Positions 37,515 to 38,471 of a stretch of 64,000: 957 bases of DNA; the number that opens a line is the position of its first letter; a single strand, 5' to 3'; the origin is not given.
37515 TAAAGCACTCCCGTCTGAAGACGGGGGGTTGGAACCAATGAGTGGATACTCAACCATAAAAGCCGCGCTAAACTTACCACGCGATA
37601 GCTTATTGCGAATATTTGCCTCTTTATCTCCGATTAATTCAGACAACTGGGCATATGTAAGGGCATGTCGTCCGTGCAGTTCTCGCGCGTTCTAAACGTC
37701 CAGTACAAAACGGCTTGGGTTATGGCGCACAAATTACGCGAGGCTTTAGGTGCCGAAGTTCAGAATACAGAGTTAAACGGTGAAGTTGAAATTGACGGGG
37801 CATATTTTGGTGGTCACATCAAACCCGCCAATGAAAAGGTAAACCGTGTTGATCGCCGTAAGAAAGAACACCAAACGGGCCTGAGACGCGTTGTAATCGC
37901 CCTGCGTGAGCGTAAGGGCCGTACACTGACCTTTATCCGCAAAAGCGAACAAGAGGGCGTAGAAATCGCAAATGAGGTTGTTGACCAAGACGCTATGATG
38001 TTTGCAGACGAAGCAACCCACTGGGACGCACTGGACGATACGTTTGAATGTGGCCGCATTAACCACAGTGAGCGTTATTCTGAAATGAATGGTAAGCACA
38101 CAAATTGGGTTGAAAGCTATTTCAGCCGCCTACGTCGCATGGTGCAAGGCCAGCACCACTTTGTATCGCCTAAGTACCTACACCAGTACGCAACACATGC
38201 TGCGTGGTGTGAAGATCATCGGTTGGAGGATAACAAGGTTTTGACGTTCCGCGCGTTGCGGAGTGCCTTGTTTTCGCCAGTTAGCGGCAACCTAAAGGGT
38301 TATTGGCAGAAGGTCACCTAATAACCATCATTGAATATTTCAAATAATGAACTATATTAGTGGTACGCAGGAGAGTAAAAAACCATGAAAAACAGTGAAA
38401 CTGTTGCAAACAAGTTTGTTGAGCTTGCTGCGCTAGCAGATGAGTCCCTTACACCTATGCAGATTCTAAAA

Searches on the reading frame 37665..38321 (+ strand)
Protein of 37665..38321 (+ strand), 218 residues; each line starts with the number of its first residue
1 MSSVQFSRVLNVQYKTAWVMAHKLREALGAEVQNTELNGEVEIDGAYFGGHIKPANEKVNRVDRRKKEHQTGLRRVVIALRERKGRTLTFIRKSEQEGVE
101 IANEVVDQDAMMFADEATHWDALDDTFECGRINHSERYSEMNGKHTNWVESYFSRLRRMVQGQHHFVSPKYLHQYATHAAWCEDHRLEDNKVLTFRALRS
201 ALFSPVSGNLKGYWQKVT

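Call 6: search_protein_families(library=pfam, proteins=[window:37665-38321:+], max_evalue=0.01)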
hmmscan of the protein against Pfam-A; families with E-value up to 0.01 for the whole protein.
window:37665-38321:+ (218 aa): 1 family
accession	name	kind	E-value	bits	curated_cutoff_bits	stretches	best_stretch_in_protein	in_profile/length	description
PF12762.13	DDE_Tnp_IS1595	-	3.5e-37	128.2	27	1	37-183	2-152/153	ISXO2-like transposase domain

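Call 11: find_homologous_proteins(query=window:37665-38321:+, max_evalue=1e-10)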
Query window:37665-38321:+ (218 aa): 7232 proteins with E <= 1e-10 among 7553 candidates; the best 120 are listed.
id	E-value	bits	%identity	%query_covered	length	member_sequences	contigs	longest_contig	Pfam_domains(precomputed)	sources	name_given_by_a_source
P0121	2.1e-125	434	87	100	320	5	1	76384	PF12760.13,PF12762.14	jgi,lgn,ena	-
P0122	3.3e-113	395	79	100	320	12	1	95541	PF12760.13,PF12762.14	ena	-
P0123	3.5e-113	394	80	99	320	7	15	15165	PF12760.13,PF12762.14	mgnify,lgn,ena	mgnify:CR=1 FL=1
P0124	2.0e-111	389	79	99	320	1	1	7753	PF12760.13,PF12762.14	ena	-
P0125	7.5e-110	384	77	100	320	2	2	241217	PF12760.13,PF12762.14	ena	-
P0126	7.8e-104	364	73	100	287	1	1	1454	PF12762.14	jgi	-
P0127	1.0e-101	357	75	99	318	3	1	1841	PF12760.13,PF12762.14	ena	-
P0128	1.8e-100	353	71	100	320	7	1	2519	PF12760.13,PF12762.14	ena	-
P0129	6.3e-100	351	72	100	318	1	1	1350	PF12760.13,PF12762.14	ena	-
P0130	7.0e-100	351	72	100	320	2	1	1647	PF12760.13,PF12762.14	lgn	-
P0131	3.5e-99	349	72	99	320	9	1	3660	PF12760.13,PF12762.14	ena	-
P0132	7.7e-97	341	68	100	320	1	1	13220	PF12760.13,PF12762.14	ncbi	-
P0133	2.5e-94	333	67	100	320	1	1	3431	PF12760.13,PF12762.14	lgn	-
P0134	2.8e-94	333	67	100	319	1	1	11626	PF12760.13,PF12762.14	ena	-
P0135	6.0e-93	328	66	100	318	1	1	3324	PF12760.13,PF12762.14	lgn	-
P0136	6.2e-93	328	67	100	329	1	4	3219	PF12760.13,PF12762.14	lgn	-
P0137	3.3e-92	326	69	100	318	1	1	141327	PF12760.13,PF12762.14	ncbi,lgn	-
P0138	4.6e-92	325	67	99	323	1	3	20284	PF12760.13,PF12762.14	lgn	-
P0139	4.6e-92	325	70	99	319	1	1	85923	PF12760.13,PF12762.14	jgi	jgi:transposase-like protein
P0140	2.6e-91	323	68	99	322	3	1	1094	PF12760.13,PF12762.14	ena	-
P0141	3.7e-91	322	65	100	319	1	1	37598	PF12760.13,PF12762.14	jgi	-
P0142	7.0e-91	322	67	100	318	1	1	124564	PF12760.13,PF12762.14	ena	-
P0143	1.8e-90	320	69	100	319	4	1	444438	PF12760.13,PF12762.14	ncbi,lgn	-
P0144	1.9e-90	320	69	100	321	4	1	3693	PF12760.13,PF12762.14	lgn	-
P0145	2.5e-90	320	69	99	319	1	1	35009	PF12760.13,PF12762.14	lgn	-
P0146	3.0e-90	319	66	99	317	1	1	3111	PF12760.13,PF12762.14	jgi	-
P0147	3.4e-90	319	67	99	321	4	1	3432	PF12760.13,PF12762.14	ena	-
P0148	4.5e-90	319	67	100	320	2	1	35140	PF12760.13,PF12762.14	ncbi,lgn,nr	ncbi:MAG: family transposase [Rhizobium sp.]|nr:family transposase [Rhizobium sp.]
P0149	7.5e-90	318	67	100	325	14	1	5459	PF12760.13,PF12762.14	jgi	jgi:transposase-like protein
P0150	1.0e-89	318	68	100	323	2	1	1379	PF12760.13,PF12762.14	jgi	jgi:hypothetical protein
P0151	1.2e-89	318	67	100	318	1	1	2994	PF12760.13,PF12762.14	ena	-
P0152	1.7e-89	317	65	100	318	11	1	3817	PF12760.13,PF12762.14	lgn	-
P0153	2.1e-89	317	66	99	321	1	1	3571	PF12760.13,PF12762.14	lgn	-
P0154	4.4e-89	316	66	99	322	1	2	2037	PF12760.13,PF12762.14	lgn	-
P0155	6.2e-89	315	67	99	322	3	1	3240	PF12760.13,PF12762.14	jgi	jgi:ISXO2-like transposase domain/Transposase zinc-ribbon domain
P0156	7.0e-89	315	65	100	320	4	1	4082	PF12760.13,PF12762.14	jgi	-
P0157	1.2e-88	314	67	99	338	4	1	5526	PF12760.13,PF12762.14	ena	-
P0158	1.6e-88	314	67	99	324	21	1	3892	PF12760.13,PF12762.14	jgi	jgi:transposase-like protein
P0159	1.7e-88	314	66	99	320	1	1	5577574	PF12760.13,PF12762.14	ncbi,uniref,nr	ncbi:IS1595 family transposase [Jiella pelagia]|uniref:IS1595 family transposase n=1 Tax=Jiella pela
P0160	1.8e-88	314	65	100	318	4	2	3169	PF12760.13,PF12762.14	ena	-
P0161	2.9e-88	313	65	99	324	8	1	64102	PF12760.13,PF12762.14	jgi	jgi:transposase-like protein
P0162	2.9e-88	313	64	100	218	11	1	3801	PF12762.14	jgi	-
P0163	7.4e-88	312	65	100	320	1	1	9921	PF12760.13,PF12762.14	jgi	-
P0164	1.1e-87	311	64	100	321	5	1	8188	PF12760.13,PF12762.14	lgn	-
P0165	1.1e-87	311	65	99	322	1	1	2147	PF12760.13,PF12762.14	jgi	jgi:transposase-like protein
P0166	1.7e-87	311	66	99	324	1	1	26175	PF12760.13,PF12762.14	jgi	jgi:transposase-like protein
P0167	2.4e-87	310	66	99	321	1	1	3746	PF12760.13,PF12762.14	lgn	-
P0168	2.8e-87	310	66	100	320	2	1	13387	PF12760.13,PF12762.14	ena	-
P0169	3.2e-87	310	66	99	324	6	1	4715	PF12760.13,PF12762.14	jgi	jgi:transposase-like protein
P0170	3.4e-87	310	63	100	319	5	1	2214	PF12760.13,PF12762.14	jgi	-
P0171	4.0e-87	309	65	99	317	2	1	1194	PF12760.13,PF12762.14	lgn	-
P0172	4.3e-87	309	68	99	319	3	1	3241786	PF12760.13,PF12762.14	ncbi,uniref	ncbi:IS1595 family transposase [Hyphococcus sp. DH-69]|uniref:IS1595 family transposase n=1 Tax=Hyph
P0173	4.8e-87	309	63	100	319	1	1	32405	PF12760.13,PF12762.14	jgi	-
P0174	5.3e-87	309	65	100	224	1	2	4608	PF12762.14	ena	-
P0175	8.6e-87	308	66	99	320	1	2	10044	PF12760.13,PF12762.14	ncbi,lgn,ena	-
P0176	1.1e-86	308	64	100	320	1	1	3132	PF12760.13,PF12762.14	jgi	-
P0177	1.3e-86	308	65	100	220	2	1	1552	PF12762.14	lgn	-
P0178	1.6e-86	307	66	100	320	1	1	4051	PF12760.13,PF12762.14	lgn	-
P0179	1.7e-86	307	65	100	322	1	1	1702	PF12760.13,PF12762.14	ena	-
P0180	1.7e-86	307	67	100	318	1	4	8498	PF12760.13,PF12762.14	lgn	-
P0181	1.8e-86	307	65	99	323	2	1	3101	PF12760.13,PF12762.14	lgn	-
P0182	1.8e-86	307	65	99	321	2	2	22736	PF12760.13,PF12762.14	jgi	jgi:transposase-like protein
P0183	1.9e-86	307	67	99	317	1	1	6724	PF12760.13,PF12762.14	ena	-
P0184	2.0e-86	307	64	100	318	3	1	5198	PF12760.13,PF12762.14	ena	-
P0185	3.6e-86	306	65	99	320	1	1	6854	PF12760.13,PF12762.14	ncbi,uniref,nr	ncbi:IS1595 family transposase [Henriciella aquimarina]|uniref:IS1595 family transposase n=1 Tax=Hen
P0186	3.9e-86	306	63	99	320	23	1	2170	PF12760.13,PF12762.14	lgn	-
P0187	4.0e-86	306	63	99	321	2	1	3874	PF12760.13,PF12762.14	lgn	-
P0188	5.2e-86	306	66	100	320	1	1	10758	PF12760.13,PF12762.14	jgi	jgi:transposase-like protein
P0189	5.6e-86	306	62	100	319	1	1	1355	PF12760.13,PF12762.14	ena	-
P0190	6.3e-86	305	61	100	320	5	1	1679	PF12760.13,PF12762.14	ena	-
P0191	6.6e-86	305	64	99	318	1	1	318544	PF12760.13,PF12762.14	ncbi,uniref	ncbi:IS1595 family transposase [Fulvimarina sp. MAC8]|uniref:IS1595 family transposase n=1 Tax=Fulvi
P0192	1.3e-85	304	66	99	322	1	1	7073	PF12760.13,PF12762.14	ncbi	ncbi:MAG: IS1595 family transposase [Rhizobiaceae bacterium]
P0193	1.8e-85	304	67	99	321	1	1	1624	PF12760.13,PF12762.14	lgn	-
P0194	1.9e-85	304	64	99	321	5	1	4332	PF12760.13,PF12762.14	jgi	-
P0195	2.2e-85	304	66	100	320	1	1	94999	PF12760.13,PF12762.14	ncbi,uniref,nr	ncbi:IS1595 family transposase [Nitratireductor pacificus]|uniref:Putative transposase n=1 Tax=Nitra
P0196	2.6e-85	303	63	99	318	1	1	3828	PF12760.13,PF12762.14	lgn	-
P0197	2.6e-85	303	63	100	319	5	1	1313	PF12760.13,PF12762.14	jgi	-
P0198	3.4e-85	303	62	100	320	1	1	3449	PF12760.13,PF12762.14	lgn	-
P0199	3.7e-85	303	66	100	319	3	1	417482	PF12760.13,PF12762.14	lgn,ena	-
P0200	3.9e-85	303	67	99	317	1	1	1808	PF12760.13,PF12762.14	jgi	-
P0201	4.4e-85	303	65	99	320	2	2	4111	PF12760.13,PF12762.14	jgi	jgi:transposase-like protein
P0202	4.4e-85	303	65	100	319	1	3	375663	PF12760.13,PF12762.14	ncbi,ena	-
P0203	4.9e-85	302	61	99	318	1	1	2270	PF12760.13,PF12762.14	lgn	-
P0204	4.9e-85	302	64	100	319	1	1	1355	PF12760.13,PF12762.14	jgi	jgi:transposase-like protein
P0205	5.4e-85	302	67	100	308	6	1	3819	PF12760.13,PF12762.14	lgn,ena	-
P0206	6.0e-85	302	65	99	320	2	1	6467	PF12760.13,PF12762.14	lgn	-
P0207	6.3e-85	302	61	100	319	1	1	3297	PF12760.13,PF12762.14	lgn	-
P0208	6.4e-85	302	64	99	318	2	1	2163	PF12760.13,PF12762.14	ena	-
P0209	7.4e-85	302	65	100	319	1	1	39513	PF12760.13,PF12762.14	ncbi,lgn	-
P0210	8.2e-85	302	61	99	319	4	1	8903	PF12760.13,PF12762.14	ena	-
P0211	8.7e-85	302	65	100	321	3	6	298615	PF12760.13,PF12762.14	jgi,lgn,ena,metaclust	metaclust:\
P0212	8.8e-85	302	65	99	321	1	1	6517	PF12760.13,PF12762.14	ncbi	-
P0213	8.9e-85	302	62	99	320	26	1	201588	PF12760.13,PF12762.14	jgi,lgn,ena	-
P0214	9.3e-85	302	62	99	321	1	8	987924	PF12760.13,PF12762.14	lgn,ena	-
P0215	9.4e-85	302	63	99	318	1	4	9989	PF12760.13,PF12762.14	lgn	-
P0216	9.6e-85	302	63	99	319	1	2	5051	PF12760.13,PF12762.14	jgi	-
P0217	1.0e-84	301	64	99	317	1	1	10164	PF12760.13,PF12762.14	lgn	-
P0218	1.1e-84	301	65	99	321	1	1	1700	PF12760.13,PF12762.14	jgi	jgi:transposase-like protein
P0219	1.1e-84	301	65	99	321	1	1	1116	PF12760.13,PF12762.14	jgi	jgi:transposase-like protein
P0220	1.4e-84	301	63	99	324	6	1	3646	PF12760.13,PF12762.14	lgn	-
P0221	1.6e-84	301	62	99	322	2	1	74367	PF12760.13,PF12762.14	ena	-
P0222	1.6e-84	301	65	100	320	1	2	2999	PF12760.13,PF12762.14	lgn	-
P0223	1.9e-84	301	62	99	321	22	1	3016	PF12760.13,PF12762.14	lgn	-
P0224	2.0e-84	301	63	99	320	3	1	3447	PF12760.13,PF12762.14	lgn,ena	-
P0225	2.2e-84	300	65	100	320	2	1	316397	PF12760.13,PF12762.14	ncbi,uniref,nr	ncbi:IS1595 family transposase [Nitratireductor soli]|uniref:IS1595 family transposase n=1 Tax=Nitra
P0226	2.3e-84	300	65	99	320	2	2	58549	PF12760.13,PF12762.14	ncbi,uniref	ncbi:MAG: IS1595 family transposase [Sedimentitalea sp.]|uniref:IS1595 family transposase n=1 Tax=Se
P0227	2.4e-84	300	65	99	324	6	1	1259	PF12760.13,PF12762.14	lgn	-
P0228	2.4e-84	300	62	99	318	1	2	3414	PF12760.13,PF12762.14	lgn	-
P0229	2.5e-84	300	63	99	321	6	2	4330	PF12760.13,PF12762.14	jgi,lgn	jgi:transposase-like protein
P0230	2.6e-84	300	65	99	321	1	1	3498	PF12760.13,PF12762.14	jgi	jgi:transposase-like protein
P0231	3.1e-84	300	66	99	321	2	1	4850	PF12760.13,PF12762.14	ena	-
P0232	3.1e-84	300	63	99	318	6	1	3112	PF12760.13,PF12762.14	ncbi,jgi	-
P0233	3.3e-84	300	62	99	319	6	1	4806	PF12760.13,PF12762.14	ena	-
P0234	3.5e-84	300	66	99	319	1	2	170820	PF12760.13,PF12762.14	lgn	-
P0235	3.8e-84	300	66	100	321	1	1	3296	PF12760.13,PF12762.14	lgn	-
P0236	4.0e-84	300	64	99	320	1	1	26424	PF12760.13,PF12762.14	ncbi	-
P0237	4.2e-84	299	62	100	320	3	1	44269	PF12760.13,PF12762.14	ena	-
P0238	4.3e-84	299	65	100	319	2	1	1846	PF12760.13,PF12762.14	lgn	-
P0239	4.4e-84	299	66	99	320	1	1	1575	PF12760.13,PF12762.14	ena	-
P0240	4.6e-84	299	65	99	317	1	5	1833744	PF12760.13,PF12762.14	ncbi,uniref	ncbi:IS1595 family transposase [Hyphococcus sp.]|uniref:IS1595 family transposase n=1 Tax=Hyphococcu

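Call 13: find_encoding_contigs(protein=P0121, flank=6000, max_places=6)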
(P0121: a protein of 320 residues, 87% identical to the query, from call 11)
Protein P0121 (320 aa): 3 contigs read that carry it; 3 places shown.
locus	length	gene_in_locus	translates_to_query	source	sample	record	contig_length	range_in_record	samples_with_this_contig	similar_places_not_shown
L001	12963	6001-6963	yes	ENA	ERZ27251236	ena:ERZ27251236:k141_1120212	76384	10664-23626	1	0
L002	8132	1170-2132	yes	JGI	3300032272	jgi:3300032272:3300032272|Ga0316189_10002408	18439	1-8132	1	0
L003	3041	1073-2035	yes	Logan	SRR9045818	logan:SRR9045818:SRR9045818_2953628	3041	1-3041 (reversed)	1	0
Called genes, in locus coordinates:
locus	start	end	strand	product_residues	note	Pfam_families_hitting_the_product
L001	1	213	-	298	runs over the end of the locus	PF00899:ThiF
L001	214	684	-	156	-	PF00692:dUTPase, PF22769:DCD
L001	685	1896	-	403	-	PF02441:Flavoprotein, PF04127:DFP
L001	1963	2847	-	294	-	PF04542:Sigma70_r2, PF04545:Sigma70_r4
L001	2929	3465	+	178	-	PF02283:CobU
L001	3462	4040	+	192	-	PF00300:His_Phos_1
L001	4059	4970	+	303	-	PF13409:GST_N_2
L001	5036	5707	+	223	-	-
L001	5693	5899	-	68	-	PF20075:DUF6471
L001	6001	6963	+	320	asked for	PF12760:Zn_ribbon_IS1595, PF12762:DDE_Tnp_IS1595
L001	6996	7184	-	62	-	-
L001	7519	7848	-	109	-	-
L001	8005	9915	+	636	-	PF00239:Resolvase, PF07508:Recombinase, PF13408:Zn_ribbon_recom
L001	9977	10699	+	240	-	PF01844:HNH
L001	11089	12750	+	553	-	PF09665:RE_Alw26IDE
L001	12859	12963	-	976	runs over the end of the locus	PF02384:N6_Mtase (faint), PF07669:Eco57I, PF00145:DNA_methylase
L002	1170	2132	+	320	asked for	PF12760:Zn_ribbon_IS1595, PF12762:DDE_Tnp_IS1595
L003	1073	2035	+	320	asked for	PF12760:Zn_ribbon_IS1595, PF12762:DDE_Tnp_IS1595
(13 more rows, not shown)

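Call 33: search_protein_families(library=ncbifam, proteins=[window:37665-38321:+], max_evalue=1)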
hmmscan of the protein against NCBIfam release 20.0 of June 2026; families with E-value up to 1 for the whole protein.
window:37665-38321:+ (218 aa): 2 families
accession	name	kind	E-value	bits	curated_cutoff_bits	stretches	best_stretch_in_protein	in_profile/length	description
NF033547.1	transpos_IS1595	equivalog_domain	2.2e-39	135.6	75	1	1-186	23-215/215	IS1595 family transposase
TIGR02673.1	FtsE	equivalog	0.036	13.7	264.85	1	61-119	108-166/214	cell division ATP-binding protein FtsE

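Call 77: search_dna_similar(query=P0121, collection=plasmids, mode=protein, max_rows=40, max_evalue=1e-40)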
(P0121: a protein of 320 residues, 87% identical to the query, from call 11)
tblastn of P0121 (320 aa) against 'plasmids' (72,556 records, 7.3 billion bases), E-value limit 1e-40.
Records with a match: 19; places in all: 25; records where one place covers at least 80% of the query: 17.
Best place of each record, by identity: 60-80% 3; <60% 16.
By first word of the organism name: Rhodovastum 3; Methylobacterium 2; Paracoccus 2; Skermanella 2; Ensifer 2; Agrobacterium 2; Limimaricola 1; Tritonibacter 1; Phyllobacterium 1; Microvirga 1; and 2 more.
By predicted mobility (MOB-suite, as given by PLSDB): non-mobilizable 13; mobilizable 4; conjugative 2.
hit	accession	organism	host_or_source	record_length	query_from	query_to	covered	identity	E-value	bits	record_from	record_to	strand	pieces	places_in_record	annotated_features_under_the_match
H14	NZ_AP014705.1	Methylobacterium aquaticum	-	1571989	1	318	99%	61.1%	4e-117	378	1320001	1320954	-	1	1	none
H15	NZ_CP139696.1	Limimaricola variabilis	Bacterial Culture,hydrothermal vent ...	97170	1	320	100%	56.8%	4e-106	346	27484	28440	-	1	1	IS1595 family transposase | hypothetical protein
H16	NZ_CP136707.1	Tritonibacter scottomollicae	Macrocystis pyrifera gametophyte,Whole ...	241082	1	295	92%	60.7%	6e-98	323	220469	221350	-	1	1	IS1595 family transposase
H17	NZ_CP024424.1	Paracoccus yeei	Homo sapiens,single cell,skin swab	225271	48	320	85%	57.5%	2e-87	293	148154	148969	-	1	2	hypothetical protein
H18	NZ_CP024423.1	Paracoccus yeei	Homo sapiens,single cell,skin swab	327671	48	320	85%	57.5%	2e-87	293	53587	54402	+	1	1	hypothetical protein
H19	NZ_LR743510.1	Methylobacterium bullatum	-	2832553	71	318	78%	61.6%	2e-90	301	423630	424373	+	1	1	none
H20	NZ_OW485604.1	Rhodovastum atsumiense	-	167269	1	319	100%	44.9%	6e-75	257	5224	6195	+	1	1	IS1595 family transposase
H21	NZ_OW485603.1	Rhodovastum atsumiense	-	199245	1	319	100%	44.9%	6e-75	257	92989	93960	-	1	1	IS1595 family transposase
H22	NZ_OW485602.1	Rhodovastum atsumiense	-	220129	1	319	100%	44.9%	1e-74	256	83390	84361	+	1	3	IS1595 family transposase | hypothetical protein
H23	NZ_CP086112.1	Skermanella rosea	single cell,hydrocarbon-contaminated ...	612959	1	318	99%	44.5%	7e-72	248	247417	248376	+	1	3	IS1595 family transposase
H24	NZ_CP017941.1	Phyllobacterium zundukense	Oxytropis triphylla,cell culture,root ...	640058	2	317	99%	44.4%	1e-67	236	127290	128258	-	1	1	IS1595 family transposase | transposase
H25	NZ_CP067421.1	Skermanella sp. TT6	Homo sapiens,single cell,skin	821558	1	319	100%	43.8%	2e-68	238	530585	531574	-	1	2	IS1595 family transposase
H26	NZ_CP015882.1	Ensifer adhaerens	silty clay loam soil (pH 6.1)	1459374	2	317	99%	43.8%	1e-66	233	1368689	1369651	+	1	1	none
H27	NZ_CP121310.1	Ensifer adhaerens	bacterial colony,soil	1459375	2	317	99%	43.8%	1e-66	233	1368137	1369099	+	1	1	none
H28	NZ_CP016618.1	Microvirga ossetica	Vicia alpestris,cell culture,nodules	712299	1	317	99%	43.0%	2e-64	226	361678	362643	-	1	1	IS1595 family transposase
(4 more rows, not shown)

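Call 78: get_annotated_region(hit=H15, flank=3000)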
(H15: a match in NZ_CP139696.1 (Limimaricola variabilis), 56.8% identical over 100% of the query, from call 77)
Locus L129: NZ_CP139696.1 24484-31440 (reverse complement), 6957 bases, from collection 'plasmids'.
description: Limimaricola variabilis strain OXR-209 plasmid unnamed05, complete sequence
organism: Limimaricola variabilis (NCBI taxid 1492771)
taxonomy: Bacteria; Pseudomonadota; Alphaproteobacteria; Rhodobacterales; Paracoccaceae; Limimaricola; Limimaricola variabilis
host: -; source: Bacterial Culture,hydrothermal vent plume; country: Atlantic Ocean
typing (MOB-suite, as given by PLSDB): non-mobilizable
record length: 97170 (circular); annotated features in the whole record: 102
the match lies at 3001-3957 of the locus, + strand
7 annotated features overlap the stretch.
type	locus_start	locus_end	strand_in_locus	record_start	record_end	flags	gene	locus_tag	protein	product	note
CDS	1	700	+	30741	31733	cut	repB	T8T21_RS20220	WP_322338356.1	plasmid partitioning protein RepB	-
CDS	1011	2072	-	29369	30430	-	-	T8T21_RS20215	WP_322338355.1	IS30 family transposase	-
CDS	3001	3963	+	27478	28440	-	-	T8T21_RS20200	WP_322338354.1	IS1595 family transposase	-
CDS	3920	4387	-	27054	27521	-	-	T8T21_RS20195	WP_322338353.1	hypothetical protein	-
CDS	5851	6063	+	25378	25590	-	-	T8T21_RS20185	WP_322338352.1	antitoxin Xre/MbcA/ParS toxin-binding domain-containing protein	-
CDS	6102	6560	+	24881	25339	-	-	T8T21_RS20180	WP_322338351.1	DMT family transporter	GO:0055085 - transmembrane transport [Evidence IEA]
CDS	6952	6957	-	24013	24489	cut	-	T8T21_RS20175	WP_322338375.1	Lrp/AsnC family transcriptional regulator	-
